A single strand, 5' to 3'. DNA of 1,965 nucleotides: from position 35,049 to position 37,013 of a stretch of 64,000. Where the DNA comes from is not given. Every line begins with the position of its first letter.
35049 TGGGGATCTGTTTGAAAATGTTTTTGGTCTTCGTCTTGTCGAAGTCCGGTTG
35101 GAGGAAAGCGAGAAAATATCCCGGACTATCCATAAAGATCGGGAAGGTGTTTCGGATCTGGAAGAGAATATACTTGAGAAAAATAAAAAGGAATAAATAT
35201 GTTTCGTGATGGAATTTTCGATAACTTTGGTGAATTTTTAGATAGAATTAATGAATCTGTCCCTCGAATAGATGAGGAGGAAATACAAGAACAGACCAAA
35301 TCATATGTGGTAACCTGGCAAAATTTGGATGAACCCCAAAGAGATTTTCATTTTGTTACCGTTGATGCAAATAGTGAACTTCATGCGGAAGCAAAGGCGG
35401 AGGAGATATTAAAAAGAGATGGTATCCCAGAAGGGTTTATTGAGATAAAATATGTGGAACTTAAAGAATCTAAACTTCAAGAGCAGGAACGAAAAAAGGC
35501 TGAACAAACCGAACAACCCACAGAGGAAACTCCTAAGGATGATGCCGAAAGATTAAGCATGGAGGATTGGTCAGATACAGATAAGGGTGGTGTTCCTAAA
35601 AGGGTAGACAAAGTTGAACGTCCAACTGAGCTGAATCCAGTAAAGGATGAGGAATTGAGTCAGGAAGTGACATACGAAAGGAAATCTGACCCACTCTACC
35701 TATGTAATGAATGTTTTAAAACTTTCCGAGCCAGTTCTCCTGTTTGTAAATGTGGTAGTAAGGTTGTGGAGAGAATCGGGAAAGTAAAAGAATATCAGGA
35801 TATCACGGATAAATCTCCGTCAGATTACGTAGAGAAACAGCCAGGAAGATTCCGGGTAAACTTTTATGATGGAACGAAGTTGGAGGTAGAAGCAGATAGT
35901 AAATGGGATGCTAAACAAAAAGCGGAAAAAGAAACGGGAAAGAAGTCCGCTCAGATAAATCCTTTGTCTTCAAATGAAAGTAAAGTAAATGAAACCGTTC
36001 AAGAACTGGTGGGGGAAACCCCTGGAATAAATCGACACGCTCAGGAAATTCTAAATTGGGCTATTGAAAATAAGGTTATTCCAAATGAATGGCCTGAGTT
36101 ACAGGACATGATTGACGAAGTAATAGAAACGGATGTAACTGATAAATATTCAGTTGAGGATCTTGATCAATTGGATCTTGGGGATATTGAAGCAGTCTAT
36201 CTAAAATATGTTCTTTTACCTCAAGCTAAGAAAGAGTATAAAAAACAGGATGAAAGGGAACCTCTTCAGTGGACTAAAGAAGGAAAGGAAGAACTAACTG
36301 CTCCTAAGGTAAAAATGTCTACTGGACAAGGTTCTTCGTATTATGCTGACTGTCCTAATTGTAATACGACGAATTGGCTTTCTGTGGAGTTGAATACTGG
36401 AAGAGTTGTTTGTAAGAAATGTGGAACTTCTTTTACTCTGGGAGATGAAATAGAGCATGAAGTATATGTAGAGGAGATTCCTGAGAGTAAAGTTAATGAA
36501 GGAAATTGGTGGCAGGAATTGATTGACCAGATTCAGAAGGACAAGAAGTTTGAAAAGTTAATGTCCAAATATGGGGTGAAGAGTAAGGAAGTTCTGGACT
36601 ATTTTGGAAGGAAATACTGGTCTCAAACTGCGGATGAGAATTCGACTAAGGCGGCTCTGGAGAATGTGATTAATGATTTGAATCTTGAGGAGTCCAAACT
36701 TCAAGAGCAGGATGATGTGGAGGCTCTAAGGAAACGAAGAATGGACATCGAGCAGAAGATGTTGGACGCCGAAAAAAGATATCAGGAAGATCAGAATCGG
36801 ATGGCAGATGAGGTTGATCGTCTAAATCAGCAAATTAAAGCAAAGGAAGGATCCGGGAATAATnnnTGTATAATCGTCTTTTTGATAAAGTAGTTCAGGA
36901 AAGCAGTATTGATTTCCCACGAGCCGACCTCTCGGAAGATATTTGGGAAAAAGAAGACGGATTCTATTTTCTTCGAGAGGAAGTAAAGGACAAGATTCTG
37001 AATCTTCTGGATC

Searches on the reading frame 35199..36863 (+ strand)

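Call 66: search_protein_families(library=pfam, proteins=[window:35199-36863:+], max_evalue=0.001)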
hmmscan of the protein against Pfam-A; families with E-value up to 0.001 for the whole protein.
window:35199-36863:+ (555 aa): 1 family
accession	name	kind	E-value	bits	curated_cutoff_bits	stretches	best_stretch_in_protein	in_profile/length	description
PF08271.17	Zn_Ribbon_TF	-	0.0001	22.2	29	1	385-410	3-27/43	TFIIB zinc-binding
